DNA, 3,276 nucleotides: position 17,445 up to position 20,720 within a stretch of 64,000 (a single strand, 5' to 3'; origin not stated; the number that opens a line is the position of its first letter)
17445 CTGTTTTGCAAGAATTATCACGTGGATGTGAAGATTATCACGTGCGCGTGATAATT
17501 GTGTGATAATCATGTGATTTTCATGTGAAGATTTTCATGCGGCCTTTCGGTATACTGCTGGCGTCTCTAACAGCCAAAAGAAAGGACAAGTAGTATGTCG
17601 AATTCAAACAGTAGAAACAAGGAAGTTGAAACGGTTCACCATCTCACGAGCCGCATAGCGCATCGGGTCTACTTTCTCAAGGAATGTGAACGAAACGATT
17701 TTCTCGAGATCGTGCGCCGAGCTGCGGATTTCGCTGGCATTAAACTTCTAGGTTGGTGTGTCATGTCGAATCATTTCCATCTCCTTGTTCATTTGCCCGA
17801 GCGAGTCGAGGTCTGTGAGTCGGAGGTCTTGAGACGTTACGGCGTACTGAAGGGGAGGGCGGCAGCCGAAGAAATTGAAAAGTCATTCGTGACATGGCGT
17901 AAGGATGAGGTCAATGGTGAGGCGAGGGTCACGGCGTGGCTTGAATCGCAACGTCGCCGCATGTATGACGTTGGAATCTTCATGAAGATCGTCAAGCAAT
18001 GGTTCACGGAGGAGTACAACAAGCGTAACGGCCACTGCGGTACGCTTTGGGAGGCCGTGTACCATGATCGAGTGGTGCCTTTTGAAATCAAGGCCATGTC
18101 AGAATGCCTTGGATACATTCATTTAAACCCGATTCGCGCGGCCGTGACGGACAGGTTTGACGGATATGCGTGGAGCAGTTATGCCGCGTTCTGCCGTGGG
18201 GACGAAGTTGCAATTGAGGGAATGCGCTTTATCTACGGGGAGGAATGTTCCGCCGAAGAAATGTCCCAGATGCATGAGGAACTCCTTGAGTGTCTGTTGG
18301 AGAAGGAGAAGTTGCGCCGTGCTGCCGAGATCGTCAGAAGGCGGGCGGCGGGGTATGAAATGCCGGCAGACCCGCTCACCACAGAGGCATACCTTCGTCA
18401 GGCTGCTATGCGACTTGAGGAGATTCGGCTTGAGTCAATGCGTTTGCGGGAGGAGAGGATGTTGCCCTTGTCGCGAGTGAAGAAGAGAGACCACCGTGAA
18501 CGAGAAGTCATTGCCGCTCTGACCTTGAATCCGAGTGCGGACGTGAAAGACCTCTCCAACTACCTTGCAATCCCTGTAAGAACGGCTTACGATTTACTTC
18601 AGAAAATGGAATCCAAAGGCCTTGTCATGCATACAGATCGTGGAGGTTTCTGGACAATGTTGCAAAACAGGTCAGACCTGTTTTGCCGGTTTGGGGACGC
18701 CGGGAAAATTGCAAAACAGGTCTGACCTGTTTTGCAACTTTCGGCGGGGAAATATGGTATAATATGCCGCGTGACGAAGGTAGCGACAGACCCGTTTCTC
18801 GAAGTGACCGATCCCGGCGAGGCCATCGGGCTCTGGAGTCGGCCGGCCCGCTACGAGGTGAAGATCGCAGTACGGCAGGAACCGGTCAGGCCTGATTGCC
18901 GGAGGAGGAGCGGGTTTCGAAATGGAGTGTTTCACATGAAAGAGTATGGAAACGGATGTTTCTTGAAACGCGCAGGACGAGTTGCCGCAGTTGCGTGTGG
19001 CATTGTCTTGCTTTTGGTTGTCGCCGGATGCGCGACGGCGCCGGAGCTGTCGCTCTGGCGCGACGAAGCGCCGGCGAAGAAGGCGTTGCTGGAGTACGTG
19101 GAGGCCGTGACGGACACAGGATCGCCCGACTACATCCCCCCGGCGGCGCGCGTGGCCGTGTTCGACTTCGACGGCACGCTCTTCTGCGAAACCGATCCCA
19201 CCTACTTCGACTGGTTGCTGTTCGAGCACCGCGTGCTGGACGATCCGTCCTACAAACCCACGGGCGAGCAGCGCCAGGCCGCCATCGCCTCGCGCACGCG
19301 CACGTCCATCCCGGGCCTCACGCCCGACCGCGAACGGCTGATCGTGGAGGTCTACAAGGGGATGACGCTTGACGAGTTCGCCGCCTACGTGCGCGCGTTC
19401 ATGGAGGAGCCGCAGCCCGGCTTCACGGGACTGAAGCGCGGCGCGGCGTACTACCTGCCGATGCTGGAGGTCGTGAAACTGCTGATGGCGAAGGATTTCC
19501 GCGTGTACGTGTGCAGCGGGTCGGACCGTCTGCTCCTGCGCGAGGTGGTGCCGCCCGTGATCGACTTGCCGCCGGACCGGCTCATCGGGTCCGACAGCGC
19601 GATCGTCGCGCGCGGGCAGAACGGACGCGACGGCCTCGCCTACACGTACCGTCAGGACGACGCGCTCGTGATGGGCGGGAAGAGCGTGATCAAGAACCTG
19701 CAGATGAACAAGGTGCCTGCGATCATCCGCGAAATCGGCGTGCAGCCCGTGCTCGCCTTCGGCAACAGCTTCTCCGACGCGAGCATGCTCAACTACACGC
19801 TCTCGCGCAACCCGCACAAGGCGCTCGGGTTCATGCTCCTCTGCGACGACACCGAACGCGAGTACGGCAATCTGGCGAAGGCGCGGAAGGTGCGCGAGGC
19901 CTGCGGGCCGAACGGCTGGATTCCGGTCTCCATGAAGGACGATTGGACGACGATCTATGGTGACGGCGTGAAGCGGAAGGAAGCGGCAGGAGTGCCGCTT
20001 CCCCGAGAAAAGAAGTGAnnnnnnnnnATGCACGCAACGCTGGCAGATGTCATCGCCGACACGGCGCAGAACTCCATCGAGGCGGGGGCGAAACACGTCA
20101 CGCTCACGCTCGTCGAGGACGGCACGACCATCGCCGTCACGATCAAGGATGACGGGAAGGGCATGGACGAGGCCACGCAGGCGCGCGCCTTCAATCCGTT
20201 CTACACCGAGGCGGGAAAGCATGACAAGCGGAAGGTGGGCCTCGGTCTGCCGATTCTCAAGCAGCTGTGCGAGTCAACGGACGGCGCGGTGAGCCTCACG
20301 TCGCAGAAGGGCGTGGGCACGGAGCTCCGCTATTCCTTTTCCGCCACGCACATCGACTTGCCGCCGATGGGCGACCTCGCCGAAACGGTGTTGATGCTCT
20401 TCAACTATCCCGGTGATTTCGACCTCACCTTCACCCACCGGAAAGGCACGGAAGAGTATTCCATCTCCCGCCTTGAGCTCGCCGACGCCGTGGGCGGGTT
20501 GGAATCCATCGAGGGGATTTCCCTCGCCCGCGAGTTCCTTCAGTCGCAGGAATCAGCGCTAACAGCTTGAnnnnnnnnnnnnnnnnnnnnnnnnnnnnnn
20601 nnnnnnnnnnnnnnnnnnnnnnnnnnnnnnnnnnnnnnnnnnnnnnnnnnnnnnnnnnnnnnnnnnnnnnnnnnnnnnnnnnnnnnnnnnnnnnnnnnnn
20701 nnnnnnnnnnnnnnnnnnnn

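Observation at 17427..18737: RAYT-like HUH/Y1 transposase flanked by, and apparently disseminating, a 23-29 nt perfect palindrome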

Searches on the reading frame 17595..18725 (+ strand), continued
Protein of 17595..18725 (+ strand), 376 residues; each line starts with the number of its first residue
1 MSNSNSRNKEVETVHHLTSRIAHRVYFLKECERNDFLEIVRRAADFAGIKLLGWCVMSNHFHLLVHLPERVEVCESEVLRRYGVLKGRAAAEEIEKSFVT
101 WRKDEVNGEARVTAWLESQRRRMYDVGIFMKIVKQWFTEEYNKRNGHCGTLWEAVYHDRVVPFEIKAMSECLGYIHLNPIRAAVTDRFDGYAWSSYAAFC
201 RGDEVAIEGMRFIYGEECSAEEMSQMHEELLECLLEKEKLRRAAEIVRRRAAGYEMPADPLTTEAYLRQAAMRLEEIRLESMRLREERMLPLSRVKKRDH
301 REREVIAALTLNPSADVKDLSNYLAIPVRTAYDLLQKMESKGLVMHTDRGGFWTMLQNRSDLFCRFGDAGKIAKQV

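Call 76: search_protein_representatives(protein=window:17595-18725:+)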
Query: 376 residues. Proteins with E-value up to 0.001 (for the whole library): 6578; up to 1e-10: 1117; up to 1e-30: 61. The best 150 are listed.
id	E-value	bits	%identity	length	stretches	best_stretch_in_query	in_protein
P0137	2.5e-109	381.9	49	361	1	1-356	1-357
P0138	3.3e-106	371.6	59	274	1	1-273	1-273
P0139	1.2e-96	340.1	47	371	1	1-336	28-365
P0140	2.6e-95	335.7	68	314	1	1-217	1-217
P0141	3.9e-94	331.9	46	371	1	1-359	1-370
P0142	2.2e-87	309.7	53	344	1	1-288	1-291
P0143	1.2e-86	307.2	51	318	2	118-356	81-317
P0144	1.5e-86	306.9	47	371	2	106-343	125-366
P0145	1.9e-86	306.6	48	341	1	1-353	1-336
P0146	4.0e-81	289.1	47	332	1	13-299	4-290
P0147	1.1e-80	287.6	62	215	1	1-213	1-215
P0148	3.5e-80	286.0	43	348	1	1-355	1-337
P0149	4.3e-78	279.1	40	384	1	6-344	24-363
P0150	1.1e-77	277.7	41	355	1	8-344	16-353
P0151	4.0e-73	262.8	47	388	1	6-262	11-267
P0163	1.7e-38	148.9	36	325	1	12-218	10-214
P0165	7.6e-37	143.4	35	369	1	13-217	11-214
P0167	1.0e-35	139.6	33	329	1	12-254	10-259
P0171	4.6e-35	137.5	36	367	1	7-272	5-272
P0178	8.0e-34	133.5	36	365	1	7-234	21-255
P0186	2.8e-32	128.4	33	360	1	15-274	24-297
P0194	2.9e-31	125.1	35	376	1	15-215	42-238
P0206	3.2e-30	121.6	33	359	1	14-262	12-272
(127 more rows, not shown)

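Call 77: search_protein_families(library=pfam, proteins=[P0137, P0149, P0163, P0165, P0167, P0171, P0178, P0186, P0194, P0206], max_evalue=0.01)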
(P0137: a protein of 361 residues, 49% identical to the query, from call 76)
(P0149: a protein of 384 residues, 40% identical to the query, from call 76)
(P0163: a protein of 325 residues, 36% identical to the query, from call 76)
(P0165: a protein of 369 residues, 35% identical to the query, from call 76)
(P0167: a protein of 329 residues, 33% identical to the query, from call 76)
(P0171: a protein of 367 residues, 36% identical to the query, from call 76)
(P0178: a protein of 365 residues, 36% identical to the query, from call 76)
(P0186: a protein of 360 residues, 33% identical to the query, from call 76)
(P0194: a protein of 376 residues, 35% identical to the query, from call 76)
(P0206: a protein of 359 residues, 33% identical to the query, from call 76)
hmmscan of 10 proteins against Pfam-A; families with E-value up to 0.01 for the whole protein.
P0137 (361 aa): 9 families
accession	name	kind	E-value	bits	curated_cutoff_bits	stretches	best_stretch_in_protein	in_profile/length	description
PF01797.21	Y1_Tnp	-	5.6e-07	30.2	23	1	14-69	6-61/121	Transposase IS200 like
PF09339.16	HTH_IclR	-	2.4e-06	27.6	22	1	307-342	9-45/52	IclR helix-turn-helix domain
PF12802.13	MarR_2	-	0.00018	22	27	1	303-347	7-52/61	MarR family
PF13412.12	HTH_24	-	0.00053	19.9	21.9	1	301-339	3-41/48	Winged helix-turn-helix DNA-binding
PF01978.25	TrmB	-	0.00056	20.1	25.6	1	302-347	9-54/68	Sugar-specific transcriptional regulator TrmB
PF02796.21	HTH_7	-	0.00076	20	23.8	1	300-337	7-43/45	Helix-turn-helix domain of resolvase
PF13560.12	HTH_31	-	0.0047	17.7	27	0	309-341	8-40/64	Helix-turn-helix domain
PF25213.1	HVO_A0261_N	-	0.0047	17.2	35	0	300-347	10-56/86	HVO_A0261 N-terminal domain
PF01022.26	HTH_5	-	0.0056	17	22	0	305-341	6-41/47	Bacterial regulatory protein, arsR family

P0149 (384 aa): 11 families
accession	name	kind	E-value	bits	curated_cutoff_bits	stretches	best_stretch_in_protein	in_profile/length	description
PF09339.16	HTH_IclR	-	2e-07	31.1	22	1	322-366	6-51/52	IclR helix-turn-helix domain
PF12802.13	MarR_2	-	0.00024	21.6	27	1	324-368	10-55/61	MarR family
PF08279.18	HTH_11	-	0.00059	20.1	25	0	324-362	5-44/55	HTH domain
PF19187.6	HTH_PafC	-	0.00062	20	32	1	321-377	6-62/115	PafC helix-turn-helix domain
PF22451.2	NirdL-like_HTH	-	0.001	19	27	0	335-364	18-47/47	Siroheme decarboxylase NirDL-like HTH domain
PF13412.12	HTH_24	-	0.001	19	21.9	1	323-363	7-47/48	Winged helix-turn-helix DNA-binding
PF01978.25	TrmB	-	0.0019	18.4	25.6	1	334-369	23-58/68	Sugar-specific transcriptional regulator TrmB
PF01797.21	Y1_Tnp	-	0.0022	18.5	23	1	31-88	5-62/121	Transposase IS200 like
PF05670.18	NFACT-R_1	-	0.004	18.1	29.8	1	228-315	11-98/112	NFACT protein RNA binding domain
PF01047.28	MarR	-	0.0056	17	24.6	0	324-368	8-52/59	MarR family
PF04492.19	Phage_rep_O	-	0.0075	17.2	28.7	0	243-306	15-77/95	Bacteriophage replication protein O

P0163 (325 aa): 1 family
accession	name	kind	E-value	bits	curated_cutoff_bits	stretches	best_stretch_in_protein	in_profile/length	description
PF01797.21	Y1_Tnp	-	6e-10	39.7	23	1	12-72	6-66/121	Transposase IS200 like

P0165 (369 aa): 3 families
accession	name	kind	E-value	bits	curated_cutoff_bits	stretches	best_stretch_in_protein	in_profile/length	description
PF21247.3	Fic-like_C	-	4.4e-10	39.7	27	1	297-356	5-64/64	Filamentation induced by cAMP protein Fic-like, C-terminal domain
PF01797.21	Y1_Tnp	-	1.9e-09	38.1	23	1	12-87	6-79/121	Transposase IS200 like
PF03551.20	PadR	-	0.0046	17.4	27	0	329-363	38-73/75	Transcriptional regulator PadR-like family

P0167 (329 aa): 2 families
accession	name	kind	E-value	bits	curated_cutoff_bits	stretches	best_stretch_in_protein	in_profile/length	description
PF01797.21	Y1_Tnp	-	1.6e-05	25.4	23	1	12-70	6-64/121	Transposase IS200 like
PF21247.3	Fic-like_C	-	0.00087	19.6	27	1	269-328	5-64/64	Filamentation induced by cAMP protein Fic-like, C-terminal domain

P0171 (367 aa): 4 families
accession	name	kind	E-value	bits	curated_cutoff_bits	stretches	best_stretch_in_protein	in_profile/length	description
PF01797.21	Y1_Tnp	-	3.7e-10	40.4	23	1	13-73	7-67/121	Transposase IS200 like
PF21247.3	Fic-like_C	-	3.8e-08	33.6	27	1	298-357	5-64/64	Filamentation induced by cAMP protein Fic-like, C-terminal domain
PF03551.20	PadR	-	0.0017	18.8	27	1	299-365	1-74/75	Transcriptional regulator PadR-like family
PF13601.12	HTH_34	-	0.0093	16.5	27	0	309-363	16-68/80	Winged helix DNA-binding domain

P0178 (365 aa): 4 families
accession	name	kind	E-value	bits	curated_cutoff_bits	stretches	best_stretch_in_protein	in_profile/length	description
PF21247.3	Fic-like_C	-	3.6e-17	62.4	27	1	297-357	4-64/64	Filamentation induced by cAMP protein Fic-like, C-terminal domain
PF01797.21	Y1_Tnp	-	1e-08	35.7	23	1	29-89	7-67/121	Transposase IS200 like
PF14947.12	HTH_45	-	0.0001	22.7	25.5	1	292-363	4-65/77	Winged helix-turn-helix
PF03551.20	PadR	-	0.0021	18.4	27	1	330-361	38-70/75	Transcriptional regulator PadR-like family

P0186 (360 aa): 3 families
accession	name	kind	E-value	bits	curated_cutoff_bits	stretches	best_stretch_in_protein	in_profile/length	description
PF21247.3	Fic-like_C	-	8.4e-09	35.6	27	1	293-352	5-64/64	Filamentation induced by cAMP protein Fic-like, C-terminal domain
PF01797.21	Y1_Tnp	-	9e-07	29.5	23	1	25-83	8-66/121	Transposase IS200 like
PF14947.12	HTH_45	-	0.0028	18.1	25.5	1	292-358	9-65/77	Winged helix-turn-helix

P0194 (376 aa): 1 family
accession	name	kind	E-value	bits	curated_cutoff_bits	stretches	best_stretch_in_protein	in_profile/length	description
PF01797.21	Y1_Tnp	-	8.3e-13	49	23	1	40-141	5-104/121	Transposase IS200 like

P0206 (359 aa): 2 families
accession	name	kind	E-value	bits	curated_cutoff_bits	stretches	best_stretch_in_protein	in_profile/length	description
PF21247.3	Fic-like_C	-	2.2e-12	47.1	27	1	299-359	5-64/64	Filamentation induced by cAMP protein Fic-like, C-terminal domain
PF01797.21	Y1_Tnp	-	1.6e-05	25.4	23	1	13-70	7-64/121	Transposase IS200 like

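Call 80: find_encoding_contigs(protein=P0118, flank=10000, max_places=2)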
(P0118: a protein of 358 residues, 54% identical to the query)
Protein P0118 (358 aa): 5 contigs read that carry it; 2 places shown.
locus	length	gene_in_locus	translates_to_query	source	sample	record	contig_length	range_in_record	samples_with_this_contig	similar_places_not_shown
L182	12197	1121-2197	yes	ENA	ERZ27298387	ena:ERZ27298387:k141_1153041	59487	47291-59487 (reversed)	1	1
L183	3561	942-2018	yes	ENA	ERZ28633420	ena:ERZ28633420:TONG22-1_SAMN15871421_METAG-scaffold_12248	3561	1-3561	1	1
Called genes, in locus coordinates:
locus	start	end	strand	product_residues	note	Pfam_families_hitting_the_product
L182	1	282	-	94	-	?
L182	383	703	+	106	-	PF04221:RelB (weak)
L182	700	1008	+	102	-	PF05016:ParE_toxin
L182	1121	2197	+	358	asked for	PF01797:Y1_Tnp (weak)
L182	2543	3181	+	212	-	-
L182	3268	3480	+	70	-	-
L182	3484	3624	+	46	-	-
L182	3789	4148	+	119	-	-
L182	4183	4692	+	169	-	-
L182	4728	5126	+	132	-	-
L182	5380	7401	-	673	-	PF07228:SpoIIE, PF13581:HATPase_c_2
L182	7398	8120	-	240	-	PF10613:Lig_chan-Glu_bd (weak), PF00497:SBP_bac_3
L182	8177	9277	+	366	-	PF21016:RlmN_N (weak), PF04055:Radical_SAM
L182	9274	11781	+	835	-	PF08455:SNF2_assoc, PF04851:ResIII, PF00176:SNF2-rel_dom, PF00270:DEAD, PF00271:Helicase_C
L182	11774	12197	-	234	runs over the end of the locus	PF00849:PseudoU_synth_2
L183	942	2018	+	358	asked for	PF01797:Y1_Tnp (weak)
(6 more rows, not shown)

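Call 81: find_encoding_contigs(protein=P0038, flank=10000, max_places=2)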
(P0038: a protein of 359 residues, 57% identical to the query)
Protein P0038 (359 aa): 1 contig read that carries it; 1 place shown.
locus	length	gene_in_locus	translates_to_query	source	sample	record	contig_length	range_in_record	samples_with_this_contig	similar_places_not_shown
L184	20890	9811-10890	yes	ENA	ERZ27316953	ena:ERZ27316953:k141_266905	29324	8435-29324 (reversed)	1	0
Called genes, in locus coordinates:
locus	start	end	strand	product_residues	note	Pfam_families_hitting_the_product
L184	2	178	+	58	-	?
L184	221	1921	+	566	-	PF00682:HMGL-like, PF02436:PYC_OADA, PF00364:Biotin_lipoyl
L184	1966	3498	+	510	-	PF08323:Glyco_transf_5, PF13439:Glyco_transf_4, PF13579:Glyco_trans_4_4, PF00534:Glycos_transf_1 (weak), PF13692:Glyco_trans_1_4 (weak)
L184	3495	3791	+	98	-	PF02410:RsfS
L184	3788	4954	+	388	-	PF08245:Mur_ligase_M, PF02875:Mur_ligase_C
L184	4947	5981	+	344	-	PF23462:LysM3_NFP (faint), PF01476:LysM, PF23446:LysM1_NFP_LYK (faint), PF23473:LysM3_LYK4_5 (faint), PF01476:LysM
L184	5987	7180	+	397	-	PF01098:FTSW_RODA_SPOVE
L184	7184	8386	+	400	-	PF13742:tRNA_anti_2, PF01336:tRNA_anti-codon, PF02601:Exonuc_VII_L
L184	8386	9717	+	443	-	PF00728:Glyco_hydro_20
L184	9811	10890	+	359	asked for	PF01797:Y1_Tnp (weak)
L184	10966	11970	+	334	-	PF02729:OTCace_N, PF00185:OTCace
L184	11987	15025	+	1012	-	PF07517:SecA_DEAD, PF00270:DEAD (weak), PF01043:SecA_PP_bind, PF21090:P-loop_SecA, PF07516:SecA_SW, PF02810:SEC-C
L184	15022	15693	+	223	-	PF01128:IspD, PF02348:CTP_transf_3, PF12804:NTP_transf_3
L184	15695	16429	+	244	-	PF00149:Metallophos, PF12850:Metallophos_2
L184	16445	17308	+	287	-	PF00483:NTP_transferase, PF12804:NTP_transf_3 (weak)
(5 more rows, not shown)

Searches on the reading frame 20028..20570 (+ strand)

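Call 22: search_protein_families(library=pfam, proteins=[window:20028-20570:+], max_evalue=0.001)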
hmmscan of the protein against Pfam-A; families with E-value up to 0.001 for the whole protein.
window:20028-20570:+ (180 aa): 3 families
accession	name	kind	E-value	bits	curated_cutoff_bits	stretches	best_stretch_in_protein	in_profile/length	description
PF02518.31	HATPase_c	-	6.4e-17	62.4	26.4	1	5-104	6-107/111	Histidine kinase-, DNA gyrase B-, and HSP90-like ATPase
PF13589.12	HATPase_c_3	-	1e-08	35.7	25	1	5-69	3-72/137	Histidine kinase-, DNA gyrase B-, and HSP90-like ATPase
PF13581.12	HATPase_c_2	-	7.6e-06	26.4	27.4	1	21-101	53-124/127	Histidine kinase-like ATPase domain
